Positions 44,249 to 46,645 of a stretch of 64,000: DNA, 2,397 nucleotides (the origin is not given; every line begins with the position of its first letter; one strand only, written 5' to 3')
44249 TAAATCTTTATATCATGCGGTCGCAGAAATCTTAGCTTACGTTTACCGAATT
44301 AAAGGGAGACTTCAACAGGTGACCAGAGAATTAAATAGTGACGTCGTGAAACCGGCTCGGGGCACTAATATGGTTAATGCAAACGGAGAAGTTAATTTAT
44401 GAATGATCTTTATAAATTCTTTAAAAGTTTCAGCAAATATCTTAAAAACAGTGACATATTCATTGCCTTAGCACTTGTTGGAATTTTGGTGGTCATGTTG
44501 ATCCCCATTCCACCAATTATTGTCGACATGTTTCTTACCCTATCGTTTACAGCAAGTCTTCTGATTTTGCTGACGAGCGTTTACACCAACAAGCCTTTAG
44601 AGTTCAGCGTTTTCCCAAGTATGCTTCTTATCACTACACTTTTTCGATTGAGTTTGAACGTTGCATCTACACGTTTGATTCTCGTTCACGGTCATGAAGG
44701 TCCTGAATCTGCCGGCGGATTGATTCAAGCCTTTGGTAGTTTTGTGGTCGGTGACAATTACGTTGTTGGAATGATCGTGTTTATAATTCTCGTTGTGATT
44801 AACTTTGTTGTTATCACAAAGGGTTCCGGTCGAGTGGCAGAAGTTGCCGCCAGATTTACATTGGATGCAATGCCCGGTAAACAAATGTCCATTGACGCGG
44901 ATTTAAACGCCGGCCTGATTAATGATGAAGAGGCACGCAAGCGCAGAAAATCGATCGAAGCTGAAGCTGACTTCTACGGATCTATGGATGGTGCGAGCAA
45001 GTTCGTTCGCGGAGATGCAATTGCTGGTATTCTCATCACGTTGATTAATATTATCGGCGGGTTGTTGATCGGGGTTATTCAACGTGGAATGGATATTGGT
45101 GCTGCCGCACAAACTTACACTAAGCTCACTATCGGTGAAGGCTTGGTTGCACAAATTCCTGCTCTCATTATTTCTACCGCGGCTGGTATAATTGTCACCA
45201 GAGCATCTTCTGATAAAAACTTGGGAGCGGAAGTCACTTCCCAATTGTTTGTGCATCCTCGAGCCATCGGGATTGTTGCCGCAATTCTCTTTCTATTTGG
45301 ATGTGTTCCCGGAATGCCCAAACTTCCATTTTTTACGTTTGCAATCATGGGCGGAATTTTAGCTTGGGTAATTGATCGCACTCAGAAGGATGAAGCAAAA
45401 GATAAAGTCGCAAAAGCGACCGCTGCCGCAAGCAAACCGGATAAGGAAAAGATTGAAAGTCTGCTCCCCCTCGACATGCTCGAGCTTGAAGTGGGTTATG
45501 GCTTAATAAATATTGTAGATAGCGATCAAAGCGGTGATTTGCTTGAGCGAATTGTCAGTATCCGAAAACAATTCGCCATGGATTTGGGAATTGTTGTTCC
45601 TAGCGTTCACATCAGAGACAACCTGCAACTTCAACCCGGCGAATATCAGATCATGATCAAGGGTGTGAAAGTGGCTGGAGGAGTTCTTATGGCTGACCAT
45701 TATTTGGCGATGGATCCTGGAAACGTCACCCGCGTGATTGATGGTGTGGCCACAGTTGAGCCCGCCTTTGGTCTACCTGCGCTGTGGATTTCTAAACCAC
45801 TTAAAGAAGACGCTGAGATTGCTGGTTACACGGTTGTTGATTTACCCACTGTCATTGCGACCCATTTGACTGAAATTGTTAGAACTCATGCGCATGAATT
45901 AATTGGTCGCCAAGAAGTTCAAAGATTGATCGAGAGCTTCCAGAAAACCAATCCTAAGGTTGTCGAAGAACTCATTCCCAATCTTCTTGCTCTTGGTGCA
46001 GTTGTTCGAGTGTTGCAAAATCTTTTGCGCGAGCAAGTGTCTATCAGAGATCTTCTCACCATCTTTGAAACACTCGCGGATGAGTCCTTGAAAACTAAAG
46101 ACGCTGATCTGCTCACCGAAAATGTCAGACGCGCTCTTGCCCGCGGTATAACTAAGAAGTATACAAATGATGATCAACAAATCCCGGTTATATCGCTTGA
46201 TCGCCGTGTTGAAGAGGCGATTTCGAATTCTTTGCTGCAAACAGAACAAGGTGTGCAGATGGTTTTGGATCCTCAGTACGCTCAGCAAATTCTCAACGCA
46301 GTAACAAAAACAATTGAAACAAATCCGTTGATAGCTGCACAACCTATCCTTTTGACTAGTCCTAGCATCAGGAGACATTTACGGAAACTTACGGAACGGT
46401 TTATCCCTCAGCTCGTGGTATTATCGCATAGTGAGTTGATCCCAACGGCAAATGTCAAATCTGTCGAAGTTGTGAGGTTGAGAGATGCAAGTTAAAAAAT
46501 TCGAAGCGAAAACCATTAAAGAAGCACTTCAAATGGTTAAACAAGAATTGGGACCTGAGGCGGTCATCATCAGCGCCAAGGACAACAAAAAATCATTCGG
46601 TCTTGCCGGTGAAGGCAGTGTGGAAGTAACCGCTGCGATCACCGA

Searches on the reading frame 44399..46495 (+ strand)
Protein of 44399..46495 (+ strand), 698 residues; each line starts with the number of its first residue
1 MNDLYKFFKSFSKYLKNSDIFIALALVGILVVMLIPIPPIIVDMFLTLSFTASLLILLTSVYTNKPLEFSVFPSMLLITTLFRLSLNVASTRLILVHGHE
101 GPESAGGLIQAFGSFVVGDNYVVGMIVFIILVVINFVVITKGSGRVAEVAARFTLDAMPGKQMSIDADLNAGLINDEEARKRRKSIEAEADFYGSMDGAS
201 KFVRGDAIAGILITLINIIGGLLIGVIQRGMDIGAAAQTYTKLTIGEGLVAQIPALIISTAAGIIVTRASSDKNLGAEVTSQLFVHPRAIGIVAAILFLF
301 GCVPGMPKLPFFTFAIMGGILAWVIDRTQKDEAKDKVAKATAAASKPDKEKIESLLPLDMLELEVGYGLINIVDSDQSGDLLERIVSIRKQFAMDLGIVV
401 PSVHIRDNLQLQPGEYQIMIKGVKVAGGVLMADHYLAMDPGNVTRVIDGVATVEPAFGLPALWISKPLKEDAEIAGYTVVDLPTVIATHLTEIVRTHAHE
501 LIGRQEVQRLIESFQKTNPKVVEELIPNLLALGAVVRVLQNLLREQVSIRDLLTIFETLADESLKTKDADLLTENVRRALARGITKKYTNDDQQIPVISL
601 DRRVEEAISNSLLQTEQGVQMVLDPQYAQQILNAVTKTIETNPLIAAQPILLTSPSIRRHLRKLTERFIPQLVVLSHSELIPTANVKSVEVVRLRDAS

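Call 29: find_encoding_contigs(protein=window:44399-46495:+, flank=10000, max_places=1)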
Protein window:44399-46495:+ (698 aa): 3 contigs read that carry it; 1 place shown.
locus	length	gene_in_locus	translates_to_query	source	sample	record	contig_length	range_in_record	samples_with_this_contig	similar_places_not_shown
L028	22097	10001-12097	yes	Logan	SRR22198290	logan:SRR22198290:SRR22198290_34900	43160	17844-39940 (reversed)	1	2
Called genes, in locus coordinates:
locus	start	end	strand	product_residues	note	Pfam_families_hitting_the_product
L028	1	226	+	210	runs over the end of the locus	-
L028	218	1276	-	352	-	PF00483:NTP_transferase, PF12804:NTP_transf_3 (weak), PF22640:ManC_GMP_beta-helix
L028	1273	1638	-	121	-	PF01050:MannoseP_isomer (weak)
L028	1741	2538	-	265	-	PF05036:SPOR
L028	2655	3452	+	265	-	PF00459:Inositol_P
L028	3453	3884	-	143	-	-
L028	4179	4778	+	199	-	PF03748:FliL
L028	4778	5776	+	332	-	PF02154:FliM, PF01052:FliMN_C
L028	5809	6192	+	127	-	PF28396:SepQ_C (faint), PF01052:FliMN_C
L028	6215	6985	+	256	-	PF04347:FliO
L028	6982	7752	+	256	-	PF00813:FliP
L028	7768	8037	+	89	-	PF01313:Bac_export_3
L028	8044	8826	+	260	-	PF01311:Bac_export_1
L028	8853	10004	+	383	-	PF01312:Bac_export_2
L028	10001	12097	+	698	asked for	PF00771:FHIPEP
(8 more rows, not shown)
